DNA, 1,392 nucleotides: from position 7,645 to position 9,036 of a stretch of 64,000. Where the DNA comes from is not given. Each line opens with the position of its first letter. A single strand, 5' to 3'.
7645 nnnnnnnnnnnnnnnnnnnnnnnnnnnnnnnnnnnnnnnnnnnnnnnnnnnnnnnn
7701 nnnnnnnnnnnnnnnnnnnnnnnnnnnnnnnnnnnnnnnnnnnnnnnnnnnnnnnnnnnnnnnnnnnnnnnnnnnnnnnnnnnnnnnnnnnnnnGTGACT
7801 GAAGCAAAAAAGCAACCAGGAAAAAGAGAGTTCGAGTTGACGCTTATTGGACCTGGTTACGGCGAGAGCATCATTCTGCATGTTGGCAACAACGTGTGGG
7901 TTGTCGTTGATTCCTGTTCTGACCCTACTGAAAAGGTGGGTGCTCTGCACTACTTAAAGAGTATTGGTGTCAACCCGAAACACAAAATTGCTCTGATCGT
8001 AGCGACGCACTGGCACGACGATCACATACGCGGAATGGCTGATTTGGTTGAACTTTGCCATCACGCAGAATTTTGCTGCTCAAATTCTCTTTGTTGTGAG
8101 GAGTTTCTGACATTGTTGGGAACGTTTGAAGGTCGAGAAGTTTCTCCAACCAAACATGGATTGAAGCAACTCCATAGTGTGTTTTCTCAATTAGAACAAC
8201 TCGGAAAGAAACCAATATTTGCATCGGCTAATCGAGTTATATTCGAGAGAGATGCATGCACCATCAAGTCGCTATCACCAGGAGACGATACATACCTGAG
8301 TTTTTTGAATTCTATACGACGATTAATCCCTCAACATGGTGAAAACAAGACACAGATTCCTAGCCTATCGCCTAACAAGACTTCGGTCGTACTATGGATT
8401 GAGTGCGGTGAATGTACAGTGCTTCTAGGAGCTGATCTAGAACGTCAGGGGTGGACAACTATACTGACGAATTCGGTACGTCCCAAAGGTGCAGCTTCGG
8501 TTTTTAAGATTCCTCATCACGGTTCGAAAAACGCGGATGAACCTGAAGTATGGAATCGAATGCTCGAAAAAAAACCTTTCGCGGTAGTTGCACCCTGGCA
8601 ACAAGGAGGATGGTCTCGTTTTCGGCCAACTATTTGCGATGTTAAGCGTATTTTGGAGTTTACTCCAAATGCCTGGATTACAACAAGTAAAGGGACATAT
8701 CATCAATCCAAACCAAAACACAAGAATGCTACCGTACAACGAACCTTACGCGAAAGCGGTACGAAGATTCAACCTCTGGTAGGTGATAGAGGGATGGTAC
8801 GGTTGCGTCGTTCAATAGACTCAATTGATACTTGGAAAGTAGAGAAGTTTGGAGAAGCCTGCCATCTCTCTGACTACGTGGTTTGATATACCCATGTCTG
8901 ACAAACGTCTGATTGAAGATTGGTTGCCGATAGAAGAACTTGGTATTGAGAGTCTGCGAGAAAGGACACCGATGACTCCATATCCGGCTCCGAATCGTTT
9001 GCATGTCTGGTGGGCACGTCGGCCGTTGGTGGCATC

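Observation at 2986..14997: Seven-gene translationally coupled ATPase / methylase / nuclease-helicase operon: an expanded DUF499-DUF1156-helicase type defence locus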

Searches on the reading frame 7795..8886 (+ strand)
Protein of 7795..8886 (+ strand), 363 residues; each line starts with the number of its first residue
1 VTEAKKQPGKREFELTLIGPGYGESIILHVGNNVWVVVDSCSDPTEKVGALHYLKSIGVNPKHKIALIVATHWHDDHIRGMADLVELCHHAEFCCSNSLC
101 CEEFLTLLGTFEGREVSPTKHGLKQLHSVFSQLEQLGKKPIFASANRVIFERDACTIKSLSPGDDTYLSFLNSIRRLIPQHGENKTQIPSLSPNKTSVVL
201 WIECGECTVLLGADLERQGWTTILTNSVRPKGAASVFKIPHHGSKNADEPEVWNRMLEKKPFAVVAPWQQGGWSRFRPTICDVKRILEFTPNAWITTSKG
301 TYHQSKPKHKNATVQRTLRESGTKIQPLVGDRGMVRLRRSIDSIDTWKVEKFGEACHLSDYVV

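Call 4: search_protein_families(library=pfam, proteins=[window:7795-8886:+], max_evalue=0.01)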
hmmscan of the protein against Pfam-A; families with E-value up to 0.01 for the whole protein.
window:7795-8886:+ (363 aa): 2 families
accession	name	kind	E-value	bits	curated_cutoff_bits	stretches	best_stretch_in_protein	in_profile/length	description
PF00753.33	Lactamase_B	-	4.5e-08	33.7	22.7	1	22-96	5-75/196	Metallo-beta-lactamase superfamily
PF12706.13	Lactamase_B_2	-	0.00025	21.1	27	1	35-97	2-64/200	Beta-lactamase superfamily domain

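Call 5: search_protein_families(library=padloc, proteins=[window:7795-8886:+], max_evalue=0.01)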
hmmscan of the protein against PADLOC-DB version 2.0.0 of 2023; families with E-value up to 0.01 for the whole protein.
window:7795-8886:+ (363 aa): 5 families
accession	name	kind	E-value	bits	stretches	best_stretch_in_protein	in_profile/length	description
PDLC03805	RTasMBL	-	3.8e-14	50.6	1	17-246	5-239/322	DRT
PDLC03854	LmuA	-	8.3e-14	49.5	1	13-254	3-276/345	-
PDLC04676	PDC-M48B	-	1.7e-07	28.4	1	193-260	214-284/357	-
PDLC02158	Avs1a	-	0.00062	17.1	0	62-91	48-77/392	-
PDLC04673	PDC-M48B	-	0.00064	17.2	0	21-96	10-83/296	-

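Call 6: search_protein_families(library=ncbifam, proteins=[window:7795-8886:+], max_evalue=0.01)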
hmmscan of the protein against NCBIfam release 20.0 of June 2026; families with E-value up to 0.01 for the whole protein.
window:7795-8886:+ (363 aa): 10 families
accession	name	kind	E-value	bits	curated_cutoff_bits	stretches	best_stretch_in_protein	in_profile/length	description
TIGR00361.1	ComEC_Rec2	equivalog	1.8e-08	33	190.05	1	192-297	561-659/663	DNA internalization-related competence protein ComEC/Rec2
NF008580.0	PRK11539.1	equivalog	6.6e-07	28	969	1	193-267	620-693/758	ComEC family protein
NF058524.1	6A-MBL_enzyme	equivalog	1e-06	28.1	220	0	189-255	193-267/346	anti-phage 6A-MBL system MBL-fold protein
NF041809.1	Avs1a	equivalog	8.7e-06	24.7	420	0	22-88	6-70/387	AVAST type 1 anti-phage system MBL fold metallo-hydrolase Avs1a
TIGR03413.1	GSH_gloB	equivalog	0.00048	19.6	200.8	1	42-89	25-68/248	hydroxyacylglutathione hydrolase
NF000801.0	PRK00055.1-3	equivalog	0.0012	18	252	1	49-90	39-79/307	ribonuclease Z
NF012229.1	bla_class_B_core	domain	0.0018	18.5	100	1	28-84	19-71/139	metallo-beta-lactamase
TIGR02651.1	RNase_Z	equivalog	0.0019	17.3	292.95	1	55-88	43-75/302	ribonuclease Z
NF033088.2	bla_subclass_B1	equivalog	0.0029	17.3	200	1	29-83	37-87/217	subclass B1 metallo-beta-lactamase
TIGR04559.1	SoxH_rel_PQQ_2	hypoth_equivalog_domain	0.0031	17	280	1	29-86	35-89/283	quinoprotein relay system zinc metallohydrolase 2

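Call 76: search_solved_structures(query=window:7795-8886:+, max_evalue=1)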
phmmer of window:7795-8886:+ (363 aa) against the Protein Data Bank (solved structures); distinct sequences matched with E-value up to 1: 6.
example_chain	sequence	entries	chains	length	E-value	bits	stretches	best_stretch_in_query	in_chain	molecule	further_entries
9ic4_A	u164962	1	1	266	1.6e-05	27.3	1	192-264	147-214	Competence protein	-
30bt_A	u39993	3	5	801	0.003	19.9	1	192-256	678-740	Beta-lactamase-like domain | ComEC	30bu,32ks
6xfr_A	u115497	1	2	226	0.19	14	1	44-82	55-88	Lactamase_B domain-containing protein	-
4ad9_A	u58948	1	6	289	0.66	12.2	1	65-95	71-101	BETA-LACTAMASE-LIKE PROTEIN 2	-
9vc9_A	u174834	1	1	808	0.69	12.1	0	193-251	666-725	Dna internalization-related competence protein rec2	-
2cfu_A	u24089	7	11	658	0.95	11.6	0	30-87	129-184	SDSA1 | SDS HYDROLASE SDSA1 | ALKYL SULFATASE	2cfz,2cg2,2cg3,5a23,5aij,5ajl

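Call 84: search_protein_families(library=phrogs, proteins=[window:7795-8886:+], max_evalue=0.01)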
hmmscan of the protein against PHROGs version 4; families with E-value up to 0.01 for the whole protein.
window:7795-8886:+ (363 aa): 4 families
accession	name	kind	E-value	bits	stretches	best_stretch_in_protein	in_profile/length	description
phrog_28593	-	unknown function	1.2e-37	130.9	1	16-272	14-281/363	-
phrog_14556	-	unknown function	8.2e-08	32.4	1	18-87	140-204/451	-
phrog_7043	-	tail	2.6e-06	27.3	1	62-247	672-821/1077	tail protein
phrog_36445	-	unknown function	0.0031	18.3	1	194-256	72-132/195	-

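Call 85: search_dna_similar(query=window:7795-8886:+, collection=phages, mode=protein, max_rows=20, max_evalue=0.00001)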
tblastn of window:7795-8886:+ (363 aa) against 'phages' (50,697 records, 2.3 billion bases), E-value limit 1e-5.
No match.

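Call 86: search_dna_similar(query=window:7795-8886:+, collection=plasmids, mode=protein, max_rows=25, max_evalue=0.00001)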
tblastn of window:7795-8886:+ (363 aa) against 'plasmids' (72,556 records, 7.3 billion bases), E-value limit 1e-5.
Records with a match: 2; places in all: 2; records where one place covers at least 80% of the query: 2.
Best place of each record, by identity: <60% 2.
By first word of the organism name: Adhaeribacter 1; Pantoea 1.
By predicted mobility (MOB-suite, as given by PLSDB): non-mobilizable 1; conjugative 1.
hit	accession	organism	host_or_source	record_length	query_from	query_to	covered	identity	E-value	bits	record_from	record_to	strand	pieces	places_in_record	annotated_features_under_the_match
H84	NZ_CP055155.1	Adhaeribacter swui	Cell culture,Mud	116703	7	359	97%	33.4%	7e-50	186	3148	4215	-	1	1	MBL fold metallo-hydrolase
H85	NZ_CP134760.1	Pantoea agglomerans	Allium cepa,cell culture,bulb ...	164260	14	362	96%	26.0%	4e-30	129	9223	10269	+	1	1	hypothetical protein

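Call 87: get_annotated_region(hit=H84, flank=6000)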
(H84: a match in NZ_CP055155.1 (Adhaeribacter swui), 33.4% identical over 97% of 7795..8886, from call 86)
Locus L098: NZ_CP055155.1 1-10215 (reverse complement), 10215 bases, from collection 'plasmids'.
description: Adhaeribacter swui strain KCTC 52873 plasmid unnamed2, complete sequence
organism: Adhaeribacter swui (NCBI taxid 2086471)
taxonomy: Bacteria; Bacteroidota; Cytophagia; Cytophagales; Hymenobacteraceae; Adhaeribacter; Adhaeribacter swui
host: -; source: Cell culture,Mud; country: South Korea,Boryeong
typing (MOB-suite, as given by PLSDB): non-mobilizable
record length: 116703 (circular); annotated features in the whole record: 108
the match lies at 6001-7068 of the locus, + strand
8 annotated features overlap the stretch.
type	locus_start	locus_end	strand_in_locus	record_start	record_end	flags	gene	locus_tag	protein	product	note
CDS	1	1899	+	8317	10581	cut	-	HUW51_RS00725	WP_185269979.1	TonB-dependent receptor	GO:0015891 - siderophore transport [Evidence IEA]; GO:0055085 - transmembrane transport [Evidence IEA]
CDS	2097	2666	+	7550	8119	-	-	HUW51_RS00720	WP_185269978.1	recombinase family protein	GO:0006310 - DNA recombination [Evidence IEA]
CDS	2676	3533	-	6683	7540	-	-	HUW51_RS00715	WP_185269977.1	hypothetical protein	-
CDS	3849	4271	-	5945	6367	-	-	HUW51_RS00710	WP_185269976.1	hypothetical protein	-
CDS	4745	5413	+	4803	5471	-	-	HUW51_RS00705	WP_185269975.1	hypothetical protein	-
CDS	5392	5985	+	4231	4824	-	-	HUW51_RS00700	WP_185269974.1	hypothetical protein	-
CDS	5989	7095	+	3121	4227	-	-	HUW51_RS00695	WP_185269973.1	MBL fold metallo-hydrolase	-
CDS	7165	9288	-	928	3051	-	-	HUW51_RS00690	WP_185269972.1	DEAD/DEAH box helicase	-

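Call 88: get_annotated_region(hit=H85, flank=6000)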
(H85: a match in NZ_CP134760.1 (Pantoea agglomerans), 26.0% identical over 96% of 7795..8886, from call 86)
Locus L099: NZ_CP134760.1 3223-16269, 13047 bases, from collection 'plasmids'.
description: Pantoea agglomerans strain AR24 plasmid pAR24_C, complete sequence
organism: Pantoea agglomerans (NCBI taxid 549)
taxonomy: Bacteria; Pseudomonadota; Gammaproteobacteria; Enterobacterales; Erwiniaceae; Pantoea; Pantoea agglomerans
host: -; source: Allium cepa,cell culture,bulb [BTO:0000159]; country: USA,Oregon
typing (MOB-suite, as given by PLSDB): conjugative; replicon rep_cluster_1441; relaxase MOBF; mating-pair formation MPF_F
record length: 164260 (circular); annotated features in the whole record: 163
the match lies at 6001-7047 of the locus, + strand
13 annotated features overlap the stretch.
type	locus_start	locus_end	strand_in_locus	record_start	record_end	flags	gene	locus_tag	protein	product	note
CDS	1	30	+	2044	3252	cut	-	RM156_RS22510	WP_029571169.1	AAA family ATPase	-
CDS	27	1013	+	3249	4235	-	-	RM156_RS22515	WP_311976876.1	ParB family protein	-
CDS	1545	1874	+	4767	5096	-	-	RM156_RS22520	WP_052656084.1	hypothetical protein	-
CDS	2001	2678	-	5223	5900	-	-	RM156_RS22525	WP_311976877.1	tyrosine-type recombinase/integrase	GO:0015074 - DNA integration [Evidence IEA]; GO:0006310 - DNA recombination [Evidence IEA]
CDS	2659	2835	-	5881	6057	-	-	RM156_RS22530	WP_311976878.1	hypothetical protein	-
CDS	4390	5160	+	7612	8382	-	-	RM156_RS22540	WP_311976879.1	hypothetical protein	-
CDS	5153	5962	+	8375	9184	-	-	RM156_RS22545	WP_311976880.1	hypothetical protein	-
CDS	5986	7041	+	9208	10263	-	-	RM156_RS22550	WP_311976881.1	hypothetical protein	-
CDS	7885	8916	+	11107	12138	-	-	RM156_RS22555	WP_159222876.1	tyrosine-type recombinase/integrase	GO:0015074 - DNA integration [Evidence IEA]; GO:0006310 - DNA recombination [Evidence IEA]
CDS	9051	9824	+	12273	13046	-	-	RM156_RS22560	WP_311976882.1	nucleotidyltransferase domain-containing protein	-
CDS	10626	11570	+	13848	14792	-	-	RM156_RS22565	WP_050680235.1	Rpn family recombination-promoting nuclease/putative transposase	-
CDS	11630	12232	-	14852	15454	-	-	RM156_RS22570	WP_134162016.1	DUF2913 family protein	-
CDS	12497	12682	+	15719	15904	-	-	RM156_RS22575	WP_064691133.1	general stress protein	GO:0006950 - response to stress [Evidence IEA]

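Call 117: search_protein_families(library=padloc, proteins=[L098:4745-5413:+, L098:5392-5985:+], max_evalue=0.00001)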
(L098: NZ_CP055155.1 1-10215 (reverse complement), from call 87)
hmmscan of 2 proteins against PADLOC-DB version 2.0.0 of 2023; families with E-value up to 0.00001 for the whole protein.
L098:4745-5413:+ (222 aa): 0 families

L098:5392-5985:+ (197 aa): 0 families
